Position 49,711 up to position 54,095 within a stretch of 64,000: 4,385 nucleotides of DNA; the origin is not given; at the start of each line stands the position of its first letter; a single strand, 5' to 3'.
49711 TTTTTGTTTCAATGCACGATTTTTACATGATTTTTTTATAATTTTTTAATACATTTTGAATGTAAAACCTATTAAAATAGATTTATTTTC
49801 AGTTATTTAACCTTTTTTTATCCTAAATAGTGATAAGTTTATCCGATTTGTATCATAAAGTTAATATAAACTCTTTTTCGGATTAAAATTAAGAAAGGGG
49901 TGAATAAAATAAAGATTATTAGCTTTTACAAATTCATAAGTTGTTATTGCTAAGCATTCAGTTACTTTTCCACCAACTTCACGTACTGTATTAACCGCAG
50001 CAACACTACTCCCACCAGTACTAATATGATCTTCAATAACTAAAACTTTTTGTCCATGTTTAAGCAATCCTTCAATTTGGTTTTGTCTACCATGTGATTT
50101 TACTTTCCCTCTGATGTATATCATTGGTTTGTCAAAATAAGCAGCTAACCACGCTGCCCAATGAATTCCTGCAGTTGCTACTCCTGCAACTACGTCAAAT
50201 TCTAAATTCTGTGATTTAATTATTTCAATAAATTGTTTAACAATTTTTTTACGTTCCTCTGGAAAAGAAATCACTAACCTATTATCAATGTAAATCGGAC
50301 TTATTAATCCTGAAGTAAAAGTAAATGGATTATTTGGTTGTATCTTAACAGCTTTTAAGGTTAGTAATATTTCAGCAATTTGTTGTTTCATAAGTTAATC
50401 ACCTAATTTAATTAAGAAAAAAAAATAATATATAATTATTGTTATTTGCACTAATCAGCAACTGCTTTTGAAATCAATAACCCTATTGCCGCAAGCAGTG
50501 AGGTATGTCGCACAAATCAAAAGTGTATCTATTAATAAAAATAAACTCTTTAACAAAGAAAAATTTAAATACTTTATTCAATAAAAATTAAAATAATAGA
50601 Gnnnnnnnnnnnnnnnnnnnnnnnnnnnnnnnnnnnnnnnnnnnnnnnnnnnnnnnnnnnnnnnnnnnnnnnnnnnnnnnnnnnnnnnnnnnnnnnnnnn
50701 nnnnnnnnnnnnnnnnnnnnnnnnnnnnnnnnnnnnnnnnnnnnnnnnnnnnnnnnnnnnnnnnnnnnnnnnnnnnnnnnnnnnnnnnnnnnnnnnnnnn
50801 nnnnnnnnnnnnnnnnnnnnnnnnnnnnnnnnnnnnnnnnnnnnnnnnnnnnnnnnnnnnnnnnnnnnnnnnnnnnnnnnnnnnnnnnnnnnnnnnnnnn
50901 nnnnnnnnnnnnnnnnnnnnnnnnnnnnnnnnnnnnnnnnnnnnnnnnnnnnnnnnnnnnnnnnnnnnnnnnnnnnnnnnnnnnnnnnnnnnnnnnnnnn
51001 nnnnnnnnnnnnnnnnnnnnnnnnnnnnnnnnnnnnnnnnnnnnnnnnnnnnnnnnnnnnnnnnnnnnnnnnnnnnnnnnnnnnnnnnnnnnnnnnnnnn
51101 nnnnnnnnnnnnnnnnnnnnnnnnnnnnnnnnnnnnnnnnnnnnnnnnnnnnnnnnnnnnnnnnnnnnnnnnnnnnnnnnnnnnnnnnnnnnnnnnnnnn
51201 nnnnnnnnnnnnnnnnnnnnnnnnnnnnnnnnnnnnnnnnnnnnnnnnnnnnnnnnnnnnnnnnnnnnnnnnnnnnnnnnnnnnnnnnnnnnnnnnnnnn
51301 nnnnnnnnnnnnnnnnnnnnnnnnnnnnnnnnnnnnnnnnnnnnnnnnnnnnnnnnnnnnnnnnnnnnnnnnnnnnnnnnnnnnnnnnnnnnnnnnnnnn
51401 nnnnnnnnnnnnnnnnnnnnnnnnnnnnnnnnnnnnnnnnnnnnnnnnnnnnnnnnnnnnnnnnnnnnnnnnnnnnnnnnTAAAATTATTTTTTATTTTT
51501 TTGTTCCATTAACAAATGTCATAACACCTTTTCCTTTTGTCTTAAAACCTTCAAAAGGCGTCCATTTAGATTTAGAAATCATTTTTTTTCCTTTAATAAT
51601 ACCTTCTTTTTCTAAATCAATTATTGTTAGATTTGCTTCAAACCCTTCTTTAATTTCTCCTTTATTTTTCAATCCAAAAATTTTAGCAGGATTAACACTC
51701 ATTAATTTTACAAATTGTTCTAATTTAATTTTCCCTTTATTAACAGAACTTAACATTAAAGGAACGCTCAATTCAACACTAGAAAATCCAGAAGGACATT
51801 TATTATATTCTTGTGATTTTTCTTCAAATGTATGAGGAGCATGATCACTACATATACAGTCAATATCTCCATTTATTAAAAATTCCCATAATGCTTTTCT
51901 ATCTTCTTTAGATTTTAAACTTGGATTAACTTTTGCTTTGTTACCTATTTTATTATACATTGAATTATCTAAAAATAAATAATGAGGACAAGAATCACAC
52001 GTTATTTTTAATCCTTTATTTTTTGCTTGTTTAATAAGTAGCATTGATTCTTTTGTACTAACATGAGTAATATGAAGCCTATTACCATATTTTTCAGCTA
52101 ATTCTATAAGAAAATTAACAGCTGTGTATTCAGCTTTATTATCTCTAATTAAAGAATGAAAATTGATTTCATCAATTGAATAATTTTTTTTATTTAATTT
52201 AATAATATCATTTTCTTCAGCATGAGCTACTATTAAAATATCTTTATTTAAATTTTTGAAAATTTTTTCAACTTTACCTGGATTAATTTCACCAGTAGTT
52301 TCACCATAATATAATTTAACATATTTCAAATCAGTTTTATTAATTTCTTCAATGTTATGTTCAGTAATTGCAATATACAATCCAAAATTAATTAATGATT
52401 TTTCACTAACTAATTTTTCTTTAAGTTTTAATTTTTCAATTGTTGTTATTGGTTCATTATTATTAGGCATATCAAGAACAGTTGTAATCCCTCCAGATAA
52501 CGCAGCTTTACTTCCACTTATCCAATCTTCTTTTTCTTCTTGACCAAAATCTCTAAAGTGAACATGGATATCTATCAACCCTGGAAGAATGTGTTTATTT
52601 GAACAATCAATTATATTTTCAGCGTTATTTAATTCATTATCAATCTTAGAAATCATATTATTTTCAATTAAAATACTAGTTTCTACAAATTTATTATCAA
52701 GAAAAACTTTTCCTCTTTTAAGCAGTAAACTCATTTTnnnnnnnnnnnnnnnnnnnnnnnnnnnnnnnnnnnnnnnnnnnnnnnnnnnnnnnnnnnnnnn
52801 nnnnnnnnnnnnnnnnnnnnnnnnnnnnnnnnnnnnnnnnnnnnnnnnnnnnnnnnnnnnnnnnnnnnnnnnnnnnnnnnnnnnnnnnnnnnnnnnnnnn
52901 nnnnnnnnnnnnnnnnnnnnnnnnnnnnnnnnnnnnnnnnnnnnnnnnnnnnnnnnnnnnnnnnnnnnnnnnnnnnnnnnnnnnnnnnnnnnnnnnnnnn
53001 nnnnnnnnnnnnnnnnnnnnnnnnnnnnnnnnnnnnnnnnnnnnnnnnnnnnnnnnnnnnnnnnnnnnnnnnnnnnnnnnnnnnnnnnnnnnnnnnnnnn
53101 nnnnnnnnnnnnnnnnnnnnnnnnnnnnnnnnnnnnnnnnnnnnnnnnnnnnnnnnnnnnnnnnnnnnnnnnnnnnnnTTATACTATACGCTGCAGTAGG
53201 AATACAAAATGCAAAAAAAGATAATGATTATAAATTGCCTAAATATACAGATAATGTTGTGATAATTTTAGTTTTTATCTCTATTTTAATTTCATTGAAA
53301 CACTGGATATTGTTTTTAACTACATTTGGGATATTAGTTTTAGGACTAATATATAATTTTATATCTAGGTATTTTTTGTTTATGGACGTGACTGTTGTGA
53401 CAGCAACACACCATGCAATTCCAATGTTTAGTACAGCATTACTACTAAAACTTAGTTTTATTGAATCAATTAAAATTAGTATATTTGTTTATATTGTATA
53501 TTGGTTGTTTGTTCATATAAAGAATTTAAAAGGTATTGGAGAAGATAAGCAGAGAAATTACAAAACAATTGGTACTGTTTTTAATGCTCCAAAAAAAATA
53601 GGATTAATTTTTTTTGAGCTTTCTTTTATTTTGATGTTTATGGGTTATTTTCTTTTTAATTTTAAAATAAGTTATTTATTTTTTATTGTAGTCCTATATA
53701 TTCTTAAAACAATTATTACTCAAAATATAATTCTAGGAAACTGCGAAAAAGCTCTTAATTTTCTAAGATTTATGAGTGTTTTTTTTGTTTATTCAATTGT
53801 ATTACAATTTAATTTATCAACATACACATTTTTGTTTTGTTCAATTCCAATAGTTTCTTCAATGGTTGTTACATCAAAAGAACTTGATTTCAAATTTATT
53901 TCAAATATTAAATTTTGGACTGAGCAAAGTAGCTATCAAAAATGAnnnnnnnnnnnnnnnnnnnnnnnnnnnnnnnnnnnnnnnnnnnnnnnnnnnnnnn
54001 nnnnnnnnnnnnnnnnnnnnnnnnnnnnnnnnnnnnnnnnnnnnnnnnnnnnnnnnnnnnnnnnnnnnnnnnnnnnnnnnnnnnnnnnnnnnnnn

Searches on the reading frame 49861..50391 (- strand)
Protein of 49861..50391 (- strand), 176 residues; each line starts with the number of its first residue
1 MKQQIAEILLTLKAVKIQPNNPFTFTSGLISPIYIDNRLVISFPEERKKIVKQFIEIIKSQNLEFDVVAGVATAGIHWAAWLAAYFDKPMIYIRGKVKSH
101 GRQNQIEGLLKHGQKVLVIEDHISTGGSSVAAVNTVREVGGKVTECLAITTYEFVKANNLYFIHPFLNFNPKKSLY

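Call 79: search_protein_families(library=pfam, proteins=[window:49861-50391:-], max_evalue=0.0001)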
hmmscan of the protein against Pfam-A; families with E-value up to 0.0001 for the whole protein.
window:49861-50391:- (176 aa): 1 family
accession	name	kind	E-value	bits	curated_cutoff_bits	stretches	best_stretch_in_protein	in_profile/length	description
PF00156.33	Pribosyltran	-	9.7e-11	41.7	26.3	1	48-146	12-120/158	Phosphoribosyl transferase domain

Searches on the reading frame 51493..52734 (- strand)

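Call 44: search_protein_families(library=pfam, proteins=[window:51493-52734:-], max_evalue=0.00001)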
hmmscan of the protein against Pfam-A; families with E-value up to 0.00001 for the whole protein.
window:51493-52734:- (413 aa): 2 families
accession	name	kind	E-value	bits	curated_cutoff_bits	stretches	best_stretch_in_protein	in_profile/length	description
PF01979.26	Amidohydro_1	-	6.5e-30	105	25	1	49-411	2-343/345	Amidohydrolase family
PF07969.17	Amidohydro_3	-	1.2e-10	41.9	29.7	0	335-373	406-445/472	Amidohydrolase family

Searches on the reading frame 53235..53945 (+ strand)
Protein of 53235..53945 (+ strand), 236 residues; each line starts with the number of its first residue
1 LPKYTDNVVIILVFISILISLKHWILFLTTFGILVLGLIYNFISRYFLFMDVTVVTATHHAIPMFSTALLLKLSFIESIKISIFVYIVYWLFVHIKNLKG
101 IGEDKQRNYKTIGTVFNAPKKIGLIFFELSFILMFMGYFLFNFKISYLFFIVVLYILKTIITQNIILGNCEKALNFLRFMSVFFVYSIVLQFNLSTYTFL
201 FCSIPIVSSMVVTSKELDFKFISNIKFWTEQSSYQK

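Call 79: search_protein_families(library=pfam, proteins=[window:53235-53945:+], max_evalue=0.0001)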
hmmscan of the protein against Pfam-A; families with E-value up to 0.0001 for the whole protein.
window:53235-53945:+ (236 aa): 1 family
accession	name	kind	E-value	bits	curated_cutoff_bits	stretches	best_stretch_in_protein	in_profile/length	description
PF01040.23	UbiA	-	2.6e-06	27.4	34.2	1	9-161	75-227/250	UbiA prenyltransferase family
